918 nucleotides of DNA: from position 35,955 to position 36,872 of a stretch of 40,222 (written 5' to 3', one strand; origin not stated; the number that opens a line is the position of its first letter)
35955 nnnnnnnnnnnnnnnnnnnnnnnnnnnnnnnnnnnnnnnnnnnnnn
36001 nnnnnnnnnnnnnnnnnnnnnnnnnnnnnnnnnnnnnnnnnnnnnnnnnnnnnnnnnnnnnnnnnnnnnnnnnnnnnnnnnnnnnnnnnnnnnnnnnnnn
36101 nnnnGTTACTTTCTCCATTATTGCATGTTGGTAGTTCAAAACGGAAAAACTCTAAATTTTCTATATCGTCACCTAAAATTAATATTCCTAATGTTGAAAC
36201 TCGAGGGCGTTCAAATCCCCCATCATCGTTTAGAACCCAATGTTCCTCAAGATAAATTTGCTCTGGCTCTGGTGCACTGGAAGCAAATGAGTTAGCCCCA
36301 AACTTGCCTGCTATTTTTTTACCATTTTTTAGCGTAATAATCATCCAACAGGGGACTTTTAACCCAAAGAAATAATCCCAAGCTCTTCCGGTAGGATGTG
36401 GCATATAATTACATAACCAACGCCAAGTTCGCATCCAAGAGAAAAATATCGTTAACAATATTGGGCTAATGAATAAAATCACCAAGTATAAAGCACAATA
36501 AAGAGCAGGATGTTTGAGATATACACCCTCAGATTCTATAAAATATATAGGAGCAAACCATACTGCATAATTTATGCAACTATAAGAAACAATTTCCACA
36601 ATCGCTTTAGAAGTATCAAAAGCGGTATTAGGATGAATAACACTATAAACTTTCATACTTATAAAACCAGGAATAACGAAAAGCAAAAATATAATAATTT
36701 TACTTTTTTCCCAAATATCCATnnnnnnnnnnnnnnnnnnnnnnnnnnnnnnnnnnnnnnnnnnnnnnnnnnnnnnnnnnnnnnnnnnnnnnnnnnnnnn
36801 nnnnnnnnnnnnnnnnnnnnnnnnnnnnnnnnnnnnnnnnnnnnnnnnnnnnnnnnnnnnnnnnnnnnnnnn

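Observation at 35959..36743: Reverse-oriented AT-rich membrane protein plus coupled micro-ORF wedged between VRR-NUC and helicase genes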

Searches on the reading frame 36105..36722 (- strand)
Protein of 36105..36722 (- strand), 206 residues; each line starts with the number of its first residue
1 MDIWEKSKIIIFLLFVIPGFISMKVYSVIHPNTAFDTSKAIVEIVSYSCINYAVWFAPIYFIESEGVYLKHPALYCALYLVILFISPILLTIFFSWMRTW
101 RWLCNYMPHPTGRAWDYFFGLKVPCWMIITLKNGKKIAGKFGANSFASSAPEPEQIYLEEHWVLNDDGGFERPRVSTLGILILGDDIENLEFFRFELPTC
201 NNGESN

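Call 4: search_protein_families(library=pfam, proteins=[window:36105-36722:-], max_evalue=1)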
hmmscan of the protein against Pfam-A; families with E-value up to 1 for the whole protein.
window:36105-36722:- (206 aa): 1 family
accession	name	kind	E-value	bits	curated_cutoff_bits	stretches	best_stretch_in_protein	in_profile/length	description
PF19865.4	DUF6338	-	1e-35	123.7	26.5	1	8-193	7-200/205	Family of unknown function (DUF6338)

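Call 5: search_protein_families(library=phrogs, proteins=[window:36105-36722:-], max_evalue=1)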
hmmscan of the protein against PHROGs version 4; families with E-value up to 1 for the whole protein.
window:36105-36722:- (206 aa): 0 families

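Call 6: search_protein_families(library=padloc, proteins=[window:36105-36722:-], max_evalue=1)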
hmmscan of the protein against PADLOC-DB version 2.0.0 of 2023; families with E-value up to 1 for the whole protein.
window:36105-36722:- (206 aa): 0 families

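Call 16: find_homologous_proteins(query=window:36105-36722:-)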
Query window:36105-36722:- (206 aa): 451 proteins with E <= 0.001 among 546 candidates; the best 120 are listed.
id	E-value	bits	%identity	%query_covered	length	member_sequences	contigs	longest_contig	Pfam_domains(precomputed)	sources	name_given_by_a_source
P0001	3.6e-137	473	99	100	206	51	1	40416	PF19865.5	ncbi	ncbi:DUF6338 family protein [Escherichia coli]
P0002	3.2e-113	395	83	98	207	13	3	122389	PF19865.5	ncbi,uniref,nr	ncbi:hypothetical protein ASR65_21640 [Salmonella enterica]|uniref:Uncharacterized protein n=1 Tax=S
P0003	8.0e-109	381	81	98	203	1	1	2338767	PF19865.5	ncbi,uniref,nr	ncbi:DUF6338 family protein [Klebsiella aerogenes]|uniref:DUF6338 family protein n=1 Tax=Klebsiella 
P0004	4.0e-108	378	81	98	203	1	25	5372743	PF19865.5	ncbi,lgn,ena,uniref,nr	ncbi:DUF6338 family protein [Klebsiella aerogenes]|uniref:DUF6338 family protein n=1 Tax=Klebsiella 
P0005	4.3e-108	378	81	98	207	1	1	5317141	PF19865.5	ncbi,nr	ncbi:hypothetical protein AL511_07065 [Klebsiella aerogenes]|nr:hypothetical protein AL511_07065 [Kl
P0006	1.1e-106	374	80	98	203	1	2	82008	PF19865.5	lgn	-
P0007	1.1e-106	374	82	95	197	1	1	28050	PF19865.5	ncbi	ncbi:hypothetical protein BXQ27_11100, partial [Klebsiella aerogenes]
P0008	6.6e-104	365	80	95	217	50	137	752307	PF19865.5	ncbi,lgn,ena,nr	ncbi:Uncharacterised protein [Klebsiella pneumoniae]|nr:Uncharacterised protein [Klebsiella pneumoni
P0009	5.4e-93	329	69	95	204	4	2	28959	PF19865.5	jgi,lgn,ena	-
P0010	1.2e-91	324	66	96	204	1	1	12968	PF19865.5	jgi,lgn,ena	-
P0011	5.5e-91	322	67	95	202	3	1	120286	PF19865.5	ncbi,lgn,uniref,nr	ncbi:DUF6338 family protein [Klebsiella quasipneumoniae]|uniref:DUF6338 family protein n=1 Tax=Klebs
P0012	1.5e-89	318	63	99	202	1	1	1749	PF19865.5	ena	-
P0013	5.1e-89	316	65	97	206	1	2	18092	PF19865.5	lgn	-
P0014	5.2e-89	316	61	98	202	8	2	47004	PF19865.5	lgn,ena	-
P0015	1.6e-88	314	61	100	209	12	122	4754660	PF19865.5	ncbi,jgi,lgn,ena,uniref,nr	ncbi:MAG TPA: hypothetical protein DEF87_16855 [Enterobacter asburiae]|jgi:hypothetical protein|unir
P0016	9.1e-88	312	65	96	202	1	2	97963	PF19865.5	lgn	-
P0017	9.3e-88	312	65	95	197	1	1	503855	PF19865.5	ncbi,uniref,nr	ncbi:hypothetical protein J1781_25425 [Rahnella sp. C60]|uniref:DUF6338 family protein n=1 Tax=Rahne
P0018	9.7e-88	312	62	97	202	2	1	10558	PF19865.5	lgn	-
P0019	2.1e-87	311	63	98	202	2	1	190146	PF19865.5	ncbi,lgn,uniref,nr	ncbi:DUF6338 family protein [Siccibacter turicensis]|uniref:DUF6338 family protein n=1 Tax=Siccibact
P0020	2.6e-86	307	63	96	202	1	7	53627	PF19865.5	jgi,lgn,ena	-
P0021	4.6e-86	306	61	97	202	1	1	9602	PF19865.5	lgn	-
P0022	6.1e-86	306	63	96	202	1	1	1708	PF19865.5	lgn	-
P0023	9.8e-86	305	62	96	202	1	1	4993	PF19865.5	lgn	-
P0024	1.1e-84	302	64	95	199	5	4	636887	PF19865.5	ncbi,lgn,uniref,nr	ncbi:DUF6338 family protein [Proteus terrae]|uniref:DUF6338 family protein n=3 Tax=Proteus terrae Ta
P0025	4.0e-84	300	62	97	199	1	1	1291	PF19865.5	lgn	-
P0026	3.5e-83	297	60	95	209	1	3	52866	PF19865.5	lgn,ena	-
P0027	8.0e-82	292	60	98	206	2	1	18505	PF19865.5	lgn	-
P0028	5.5e-78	280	58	96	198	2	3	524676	PF19865.5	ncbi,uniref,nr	ncbi:DUF6338 family protein [Pantoea stewartii]|uniref:Uncharacterized protein n=1 Tax=Pantoea stewa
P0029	6.3e-77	276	56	98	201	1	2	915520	PF19865.5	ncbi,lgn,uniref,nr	ncbi:hypothetical protein CG428_02205 [Pantoea ananatis]|uniref:DUF6338 family protein n=1 Tax=Panto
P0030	2.5e-75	271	57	94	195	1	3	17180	PF19865.5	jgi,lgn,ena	-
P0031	9.5e-72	259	54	94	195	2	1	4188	PF19865.5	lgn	-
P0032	3.9e-69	251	50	99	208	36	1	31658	PF19865.5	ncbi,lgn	ncbi:TPA: DUF6338 family protein [Escherichia coli]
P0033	5.7e-68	247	55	89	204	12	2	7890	PF19865.5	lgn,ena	-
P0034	6.4e-68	247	50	100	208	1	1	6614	PF19865.5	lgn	-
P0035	6.5e-68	247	50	100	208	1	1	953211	PF19865.5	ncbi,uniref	ncbi:DUF6338 family protein [Citrobacter portucalensis]|uniref:DUF6338 family protein n=1 Tax=Citrob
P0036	8.4e-68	246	50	100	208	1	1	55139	PF19865.5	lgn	-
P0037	9.2e-68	246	53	100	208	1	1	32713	PF19865.5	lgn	-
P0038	1.1e-67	246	51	97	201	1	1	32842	PF19865.5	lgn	-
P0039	1.2e-67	246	50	100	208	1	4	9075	PF19865.5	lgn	-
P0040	1.8e-67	245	50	100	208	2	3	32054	PF19865.5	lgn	-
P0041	2.0e-67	245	50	100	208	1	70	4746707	PF19865.5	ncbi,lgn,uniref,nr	ncbi:hypothetical protein ZZ78_02080 [Salmonella enterica subsp. enterica serovar Infantis]|uniref:U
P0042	2.3e-67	245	51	100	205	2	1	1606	PF19865.5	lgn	-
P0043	2.4e-67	245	50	100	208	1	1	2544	PF19865.5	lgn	-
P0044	2.5e-67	245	50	100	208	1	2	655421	PF19865.5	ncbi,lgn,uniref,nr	ncbi:DUF6338 family protein [Salmonella enterica]|uniref:DUF6338 family protein n=1 Tax=Salmonella e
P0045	2.7e-67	245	50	100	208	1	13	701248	PF19865.5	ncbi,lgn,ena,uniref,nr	ncbi:TPA: DUF6338 family protein [Escherichia coli]|uniref:DUF6338 family protein n=1 Tax=Escherichi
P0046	2.9e-67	245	50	100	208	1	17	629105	PF19865.5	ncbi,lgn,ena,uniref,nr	ncbi:TPA: DUF6338 family protein [Citrobacter freundii]|uniref:DUF6338 family protein n=1 Tax=Citrob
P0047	3.9e-67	244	49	100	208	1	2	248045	PF19865.5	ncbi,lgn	ncbi:TPA: DUF6338 family protein [Citrobacter braakii]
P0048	4.4e-67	244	50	100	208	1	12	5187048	PF19865.5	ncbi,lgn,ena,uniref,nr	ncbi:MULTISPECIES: DUF6338 family protein [Citrobacter freundii complex]|uniref:DUF6338 family prote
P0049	4.4e-67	244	53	90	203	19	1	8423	PF19865.5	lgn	-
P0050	8.9e-67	243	50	100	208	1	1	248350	PF19865.5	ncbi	ncbi:TPA: DUF6338 family protein [Salmonella enterica]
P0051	1.1e-66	243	49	100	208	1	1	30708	PF19865.5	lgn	-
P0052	1.2e-66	243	50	99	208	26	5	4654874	PF19865.5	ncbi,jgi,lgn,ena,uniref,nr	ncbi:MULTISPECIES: DUF6338 family protein [Citrobacter]|uniref:DUF6338 family protein n=1 Tax=Citrob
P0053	1.7e-66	242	49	100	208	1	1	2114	PF19865.5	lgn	-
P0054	1.9e-66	242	60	79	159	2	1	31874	PF19865.5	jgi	-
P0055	1.9e-66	242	50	100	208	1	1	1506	PF19865.5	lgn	-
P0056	5.2e-66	241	49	100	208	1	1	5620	PF19865.5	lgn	-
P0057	5.4e-66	241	50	99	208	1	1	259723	PF19865.5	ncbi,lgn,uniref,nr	ncbi:DUF6338 family protein [Citrobacter freundii]|uniref:DUF6338 family protein n=1 Tax=Citrobacter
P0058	7.0e-66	240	55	94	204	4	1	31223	PF19865.5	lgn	-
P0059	1.0e-65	240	49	100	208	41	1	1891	PF19865.5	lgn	-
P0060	1.1e-65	240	49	94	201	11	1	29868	PF19865.5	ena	-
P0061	2.7e-65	238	50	100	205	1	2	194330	PF19865.5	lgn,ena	-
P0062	5.2e-65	237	53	94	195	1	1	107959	PF19865.5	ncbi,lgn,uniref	ncbi:DUF6338 family protein [Dickeya undicola]|uniref:DUF6338 family protein n=1 Tax=Dickeya undicol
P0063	5.9e-65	237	49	99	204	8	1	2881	PF19865.5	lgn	-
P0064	7.3e-65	237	51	95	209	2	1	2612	PF19865.5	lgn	-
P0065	8.4e-65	237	62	76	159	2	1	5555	PF19865.5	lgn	-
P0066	9.7e-65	236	48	96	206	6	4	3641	PF19865.5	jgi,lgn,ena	-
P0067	1.0e-64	236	52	95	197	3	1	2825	PF19865.5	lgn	-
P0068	2.4e-64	235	50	100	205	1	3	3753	PF19865.5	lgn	-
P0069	4.0e-64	234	50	100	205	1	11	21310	PF19865.5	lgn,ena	-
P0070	6.5e-64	234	49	94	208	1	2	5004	PF19865.5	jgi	jgi:hypothetical protein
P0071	9.1e-64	233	50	100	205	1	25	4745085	PF19865.5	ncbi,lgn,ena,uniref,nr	ncbi:DUF6338 family protein [Enterobacter hormaechei]|uniref:DUF6338 family protein n=1 Tax=Enteroba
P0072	9.4e-64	233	52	94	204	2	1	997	PF19865.5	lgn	-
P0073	1.1e-63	233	49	100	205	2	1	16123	PF19865.5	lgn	-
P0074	1.3e-63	233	52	94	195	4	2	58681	PF19865.5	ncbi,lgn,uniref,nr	ncbi:DUF6338 family protein [Enterobacter kobei]|uniref:DUF6338 family protein n=1 Tax=Enterobacter 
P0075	1.7e-63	232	47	100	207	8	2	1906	PF19865.5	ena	-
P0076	1.9e-63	232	51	94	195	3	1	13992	PF19865.5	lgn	-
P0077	3.0e-63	232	51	95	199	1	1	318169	PF19865.5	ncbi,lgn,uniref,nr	ncbi:DUF6338 family protein [Siccibacter turicensis]|uniref:Uncharacterized protein n=1 Tax=Siccibac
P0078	3.1e-63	232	81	61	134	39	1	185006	PF19865.5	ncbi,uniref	ncbi:DUF6338 family protein [Klebsiella pneumoniae]|uniref:DUF6338 family protein n=1 Tax=Klebsiella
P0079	3.4e-63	231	51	94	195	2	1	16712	PF19865.5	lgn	-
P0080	3.5e-63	231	49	100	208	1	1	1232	PF19865.5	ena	-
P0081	4.1e-63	231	47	100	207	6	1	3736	PF19865.5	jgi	jgi:hypothetical protein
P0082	4.4e-63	231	50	95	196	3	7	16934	PF19865.5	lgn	-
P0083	6.3e-63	231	48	100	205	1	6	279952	PF19865.5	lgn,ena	-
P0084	7.0e-63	230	48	100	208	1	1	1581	PF19865.5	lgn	-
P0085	7.2e-63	230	49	100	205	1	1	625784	PF19865.5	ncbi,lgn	ncbi:hypothetical protein ABTU80_001056 [Enterobacter cloacae]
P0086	7.4e-63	230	47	100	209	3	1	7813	PF19865.5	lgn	-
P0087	7.4e-63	230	49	100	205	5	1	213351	PF19865.5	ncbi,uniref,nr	ncbi:DUF6338 family protein [Enterobacter ludwigii]|uniref:DUF6338 family protein n=1 Tax=Enterobact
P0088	1.1e-62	230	48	100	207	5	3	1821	PF19865.5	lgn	-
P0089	1.3e-62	230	50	95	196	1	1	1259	PF19865.5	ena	-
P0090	1.3e-62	230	48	100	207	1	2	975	PF19865.5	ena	-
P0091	1.6e-62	229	48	100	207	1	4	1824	PF19865.5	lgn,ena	-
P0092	2.2e-62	229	49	93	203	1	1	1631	PF19865.5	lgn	-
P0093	4.1e-62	228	48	95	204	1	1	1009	PF19865.5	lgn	-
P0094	4.8e-62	228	50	94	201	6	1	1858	PF19865.5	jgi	jgi:hypothetical protein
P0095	6.5e-62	227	48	100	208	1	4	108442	PF19865.5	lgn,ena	-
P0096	8.5e-62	227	49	100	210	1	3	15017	PF19865.5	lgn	-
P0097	1.1e-61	226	48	99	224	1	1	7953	PF19865.5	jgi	-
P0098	1.2e-61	226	50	98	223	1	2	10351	PF19865.5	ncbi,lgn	-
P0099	2.1e-61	226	48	100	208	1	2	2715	PF19865.5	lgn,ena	-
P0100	2.3e-61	225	47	100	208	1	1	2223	PF19865.5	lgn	-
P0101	2.3e-61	225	46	100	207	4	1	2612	PF19865.5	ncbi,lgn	-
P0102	3.0e-61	225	48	94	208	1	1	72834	PF19865.5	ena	-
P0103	3.0e-61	225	48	93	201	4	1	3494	PF19865.5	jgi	jgi:hypothetical protein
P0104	3.2e-61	225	46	100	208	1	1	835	PF19865.5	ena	-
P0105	3.7e-61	225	49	96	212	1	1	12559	PF19865.5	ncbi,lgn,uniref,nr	ncbi:DUF6338 family protein [Ectopseudomonas oleovorans]|uniref:Uncharacterized protein n=1 Tax=Ecto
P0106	3.7e-61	225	47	100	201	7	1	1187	PF19865.5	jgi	jgi:hypothetical protein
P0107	3.8e-61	225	48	99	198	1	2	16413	PF19865.5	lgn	-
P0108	4.0e-61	225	50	94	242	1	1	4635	PF19865.5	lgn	-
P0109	4.4e-61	224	51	94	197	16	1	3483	PF19865.5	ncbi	-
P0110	6.0e-61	224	47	100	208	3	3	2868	PF19865.5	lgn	-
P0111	6.4e-61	224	48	100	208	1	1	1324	PF19865.5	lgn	-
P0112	7.5e-61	224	47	94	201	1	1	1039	PF19865.5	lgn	-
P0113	9.4e-61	223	47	100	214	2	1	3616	PF19865.5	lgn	-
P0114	1.3e-60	223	45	100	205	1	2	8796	PF19865.5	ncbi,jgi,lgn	jgi:hypothetical protein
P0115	1.3e-60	223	48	95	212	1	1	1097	PF19865.5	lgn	-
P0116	1.3e-60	223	47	100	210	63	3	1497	PF19865.5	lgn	-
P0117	1.5e-60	223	47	100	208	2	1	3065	PF19865.5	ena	-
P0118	1.6e-60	223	47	94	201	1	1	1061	PF19865.5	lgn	-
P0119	2.0e-60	222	46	100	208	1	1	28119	PF19865.5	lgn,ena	-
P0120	2.6e-60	222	49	100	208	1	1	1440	PF19865.5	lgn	-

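Call 18: find_encoding_contigs(protein=P0002, flank=6000, max_places=3)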
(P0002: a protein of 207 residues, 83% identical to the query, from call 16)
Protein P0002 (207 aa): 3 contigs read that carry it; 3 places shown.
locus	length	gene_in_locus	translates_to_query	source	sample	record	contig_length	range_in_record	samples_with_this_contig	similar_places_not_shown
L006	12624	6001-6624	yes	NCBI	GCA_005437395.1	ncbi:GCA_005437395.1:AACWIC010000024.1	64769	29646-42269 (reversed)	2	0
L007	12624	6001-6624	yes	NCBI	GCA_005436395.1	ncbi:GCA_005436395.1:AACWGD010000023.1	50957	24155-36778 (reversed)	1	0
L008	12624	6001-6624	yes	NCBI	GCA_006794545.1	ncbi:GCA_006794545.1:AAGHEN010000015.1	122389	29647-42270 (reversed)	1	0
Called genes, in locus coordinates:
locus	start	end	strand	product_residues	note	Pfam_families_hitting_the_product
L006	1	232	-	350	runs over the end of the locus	PF13609:Porin_4, PF00267:Porin_1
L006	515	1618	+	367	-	PF00696:AA_kinase, PF01472:PUA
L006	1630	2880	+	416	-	PF00171:Aldedh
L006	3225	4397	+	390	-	PF13356:Arm-DNA-bind_3, PF14659:Phage_int_SAM_3 (weak), PF22022:Phage_int_M, PF00589:Phage_integrase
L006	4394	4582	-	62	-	PF05930:Phage_AlpA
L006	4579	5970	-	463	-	PF00176:SNF2-rel_dom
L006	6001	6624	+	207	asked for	PF19865:DUF6338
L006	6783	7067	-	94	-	-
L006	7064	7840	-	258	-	PF01507:PAPS_reduct (weak)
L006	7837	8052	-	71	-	-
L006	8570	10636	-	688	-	PF00476:DNA_pol_A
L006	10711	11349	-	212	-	PF18757:Nmad5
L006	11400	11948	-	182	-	PF10991:Enc34_ssDNA-bd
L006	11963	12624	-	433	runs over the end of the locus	PF10926:DUF2800, PF12705:PDDEXK_1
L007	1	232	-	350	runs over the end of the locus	PF13609:Porin_4, PF00267:Porin_1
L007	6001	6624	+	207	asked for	PF19865:DUF6338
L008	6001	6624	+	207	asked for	PF19865:DUF6338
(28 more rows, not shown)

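Call 19: find_encoding_contigs(protein=P0004, flank=6000, max_places=3)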
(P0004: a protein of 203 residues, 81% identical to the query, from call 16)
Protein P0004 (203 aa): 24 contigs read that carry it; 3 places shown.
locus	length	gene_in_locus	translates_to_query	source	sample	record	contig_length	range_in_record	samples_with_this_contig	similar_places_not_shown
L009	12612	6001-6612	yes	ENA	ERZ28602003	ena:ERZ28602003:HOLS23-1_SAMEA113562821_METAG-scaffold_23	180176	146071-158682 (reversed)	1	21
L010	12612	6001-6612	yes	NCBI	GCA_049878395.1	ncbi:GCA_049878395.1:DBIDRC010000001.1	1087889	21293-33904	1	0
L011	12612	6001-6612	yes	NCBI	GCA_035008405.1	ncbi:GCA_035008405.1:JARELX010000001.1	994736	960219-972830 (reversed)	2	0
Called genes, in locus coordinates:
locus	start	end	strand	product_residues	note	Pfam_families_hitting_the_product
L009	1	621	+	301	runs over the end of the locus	PF01926:MMR_HSR1, PF02421:FeoB_N, PF03193:RsgA_GTPase (faint), PF04548:AIG1 (weak), PF00350:Dynamin_N (faint), PF00009:GTP_EFTU (weak), PF07650:KH_2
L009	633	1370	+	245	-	PF11967:RecO_N, PF02565:RecO_C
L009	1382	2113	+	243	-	PF03740:PdxJ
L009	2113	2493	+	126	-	PF01648:ACPS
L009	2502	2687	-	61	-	-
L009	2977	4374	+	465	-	PF00589:Phage_integrase (weak)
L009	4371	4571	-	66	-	PF12728:HTH_17 (faint)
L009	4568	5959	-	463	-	PF00176:SNF2-rel_dom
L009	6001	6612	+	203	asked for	PF19865:DUF6338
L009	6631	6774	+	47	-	-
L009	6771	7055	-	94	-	-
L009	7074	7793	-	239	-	-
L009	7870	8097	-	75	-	-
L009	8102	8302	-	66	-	-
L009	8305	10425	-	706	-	PF00476:DNA_pol_A (weak)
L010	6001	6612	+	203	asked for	PF19865:DUF6338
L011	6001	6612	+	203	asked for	PF19865:DUF6338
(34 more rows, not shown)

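Call 20: find_encoding_contigs(protein=P0008, flank=6000, max_places=4)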
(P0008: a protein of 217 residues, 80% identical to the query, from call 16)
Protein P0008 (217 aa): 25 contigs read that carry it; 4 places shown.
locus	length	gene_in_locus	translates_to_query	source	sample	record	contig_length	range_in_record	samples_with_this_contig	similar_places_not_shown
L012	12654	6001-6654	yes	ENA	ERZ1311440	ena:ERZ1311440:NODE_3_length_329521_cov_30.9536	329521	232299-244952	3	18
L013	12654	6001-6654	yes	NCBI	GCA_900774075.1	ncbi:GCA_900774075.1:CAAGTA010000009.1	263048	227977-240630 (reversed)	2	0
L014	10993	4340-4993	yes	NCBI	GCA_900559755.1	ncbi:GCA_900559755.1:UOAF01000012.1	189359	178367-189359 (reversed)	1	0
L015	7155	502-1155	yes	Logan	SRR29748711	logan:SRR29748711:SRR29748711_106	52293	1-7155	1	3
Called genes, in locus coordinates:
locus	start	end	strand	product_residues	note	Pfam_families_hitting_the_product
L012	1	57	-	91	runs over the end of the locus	-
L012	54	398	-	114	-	PF25612:DUF7940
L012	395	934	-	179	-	PF05838:Glyco_hydro_108, PF09374:PG_binding_3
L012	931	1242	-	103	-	PF16083:Phage_holin_3_3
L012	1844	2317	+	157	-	-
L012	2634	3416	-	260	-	PF27659:CHP02642 (faint), PF03589:Antiterm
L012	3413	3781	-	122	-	PF05866:RusA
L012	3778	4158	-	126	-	PF07102:YbcO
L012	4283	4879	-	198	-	PF07105:DUF1367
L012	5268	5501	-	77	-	PF06183:DinI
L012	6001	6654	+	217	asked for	PF19865:DUF6338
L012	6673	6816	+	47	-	-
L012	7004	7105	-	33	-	-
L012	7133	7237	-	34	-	-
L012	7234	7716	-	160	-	-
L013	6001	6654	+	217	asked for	PF19865:DUF6338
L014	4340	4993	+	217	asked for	PF19865:DUF6338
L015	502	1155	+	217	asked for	PF19865:DUF6338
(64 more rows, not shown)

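Call 21: find_encoding_contigs(protein=P0015, flank=6000, max_places=4)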
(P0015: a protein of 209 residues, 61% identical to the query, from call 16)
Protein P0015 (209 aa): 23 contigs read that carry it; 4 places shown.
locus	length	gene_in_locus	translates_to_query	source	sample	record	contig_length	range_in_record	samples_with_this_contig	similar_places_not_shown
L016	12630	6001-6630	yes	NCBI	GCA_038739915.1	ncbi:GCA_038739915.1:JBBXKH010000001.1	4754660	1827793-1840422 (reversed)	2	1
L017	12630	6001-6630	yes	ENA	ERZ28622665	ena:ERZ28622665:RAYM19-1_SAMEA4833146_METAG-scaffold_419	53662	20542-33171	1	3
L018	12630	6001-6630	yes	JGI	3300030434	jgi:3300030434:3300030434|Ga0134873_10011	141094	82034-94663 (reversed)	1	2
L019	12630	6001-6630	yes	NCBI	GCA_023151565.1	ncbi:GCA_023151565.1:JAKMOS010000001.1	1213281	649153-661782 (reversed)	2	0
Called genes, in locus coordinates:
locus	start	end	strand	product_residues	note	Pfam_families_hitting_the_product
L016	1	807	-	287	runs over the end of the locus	PF19749:DUF6236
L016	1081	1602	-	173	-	-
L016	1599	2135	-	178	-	PF00959:Phage_lysozyme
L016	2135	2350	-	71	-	PF04971:Phage_holin_2_1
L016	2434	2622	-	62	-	-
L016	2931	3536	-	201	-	-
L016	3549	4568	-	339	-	PF06147:DUF968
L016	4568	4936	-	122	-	PF05866:RusA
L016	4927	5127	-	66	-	-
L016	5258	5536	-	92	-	-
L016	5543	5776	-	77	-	PF06183:DinI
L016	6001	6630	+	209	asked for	PF19865:DUF6338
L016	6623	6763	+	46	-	-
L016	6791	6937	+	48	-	-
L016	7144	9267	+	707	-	PF07693:KAP_NTPase, PF13401:AAA_22 (faint)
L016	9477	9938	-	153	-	-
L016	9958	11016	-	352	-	PF07120:DUF1376, PF01695:IstB_IS21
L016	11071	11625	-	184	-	PF06254:YdaT_toxin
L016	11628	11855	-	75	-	PF15943:YdaS_toxin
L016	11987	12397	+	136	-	PF01381:HTH_3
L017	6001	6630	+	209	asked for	PF19865:DUF6338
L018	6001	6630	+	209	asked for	PF19865:DUF6338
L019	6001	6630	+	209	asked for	PF19865:DUF6338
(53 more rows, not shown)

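Call 22: find_encoding_contigs(protein=P0041, flank=6000, max_places=4)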
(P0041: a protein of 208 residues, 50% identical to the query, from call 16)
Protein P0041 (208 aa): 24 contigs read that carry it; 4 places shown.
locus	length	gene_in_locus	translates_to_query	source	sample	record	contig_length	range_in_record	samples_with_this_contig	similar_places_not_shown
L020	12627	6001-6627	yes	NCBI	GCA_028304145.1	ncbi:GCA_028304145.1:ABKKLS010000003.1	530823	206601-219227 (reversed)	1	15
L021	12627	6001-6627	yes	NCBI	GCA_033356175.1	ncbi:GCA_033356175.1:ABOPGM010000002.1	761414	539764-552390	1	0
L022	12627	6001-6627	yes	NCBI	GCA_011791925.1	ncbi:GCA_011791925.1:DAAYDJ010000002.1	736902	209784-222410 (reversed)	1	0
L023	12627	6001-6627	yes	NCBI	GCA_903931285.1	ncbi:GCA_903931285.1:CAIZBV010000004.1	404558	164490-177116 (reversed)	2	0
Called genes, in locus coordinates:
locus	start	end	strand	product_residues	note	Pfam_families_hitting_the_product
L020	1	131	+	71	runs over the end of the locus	PF01165:Ribosomal_S21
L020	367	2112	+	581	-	PF01807:Zn_ribbon_DnaG, PF08275:DNAG_N, PF01751:Toprim, PF13155:Toprim_2, PF13362:Toprim_3 (weak), PF13662:Toprim_4, PF10410:DnaB_bind, PF08278:DnaG_DnaB_bind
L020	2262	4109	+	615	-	PF03979:Sigma70_r1_1, PF00140:Sigma70_r1_2, PF04546:Sigma70_ner, PF04542:Sigma70_r2, PF04539:Sigma70_r3, PF04545:Sigma70_r4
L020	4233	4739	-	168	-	PF03167:UDG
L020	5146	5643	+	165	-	PF10571:UPF0547 (weak), PF13248:Zn_ribbon_3 (weak)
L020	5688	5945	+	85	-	-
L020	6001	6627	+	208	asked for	PF19865:DUF6338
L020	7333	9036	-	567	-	-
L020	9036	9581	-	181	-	PF25759:HP1_ORF34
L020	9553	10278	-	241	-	-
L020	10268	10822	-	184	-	PF02413:Caudo_TAP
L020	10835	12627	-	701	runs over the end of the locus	PF12571:Phage_tail_fib, PF03406:Phage_fiber_2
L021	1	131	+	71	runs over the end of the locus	PF01165:Ribosomal_S21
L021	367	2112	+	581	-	PF01807:Zn_ribbon_DnaG, PF08275:DNAG_N, PF01751:Toprim, PF13155:Toprim_2, PF13362:Toprim_3 (weak), PF13662:Toprim_4, PF10410:DnaB_bind, PF08278:DnaG_DnaB_bind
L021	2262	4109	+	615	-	PF03979:Sigma70_r1_1, PF00140:Sigma70_r1_2, PF04546:Sigma70_ner, PF04542:Sigma70_r2, PF04539:Sigma70_r3, PF04545:Sigma70_r4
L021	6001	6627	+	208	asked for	PF19865:DUF6338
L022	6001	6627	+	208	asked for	PF19865:DUF6338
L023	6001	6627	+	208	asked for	PF19865:DUF6338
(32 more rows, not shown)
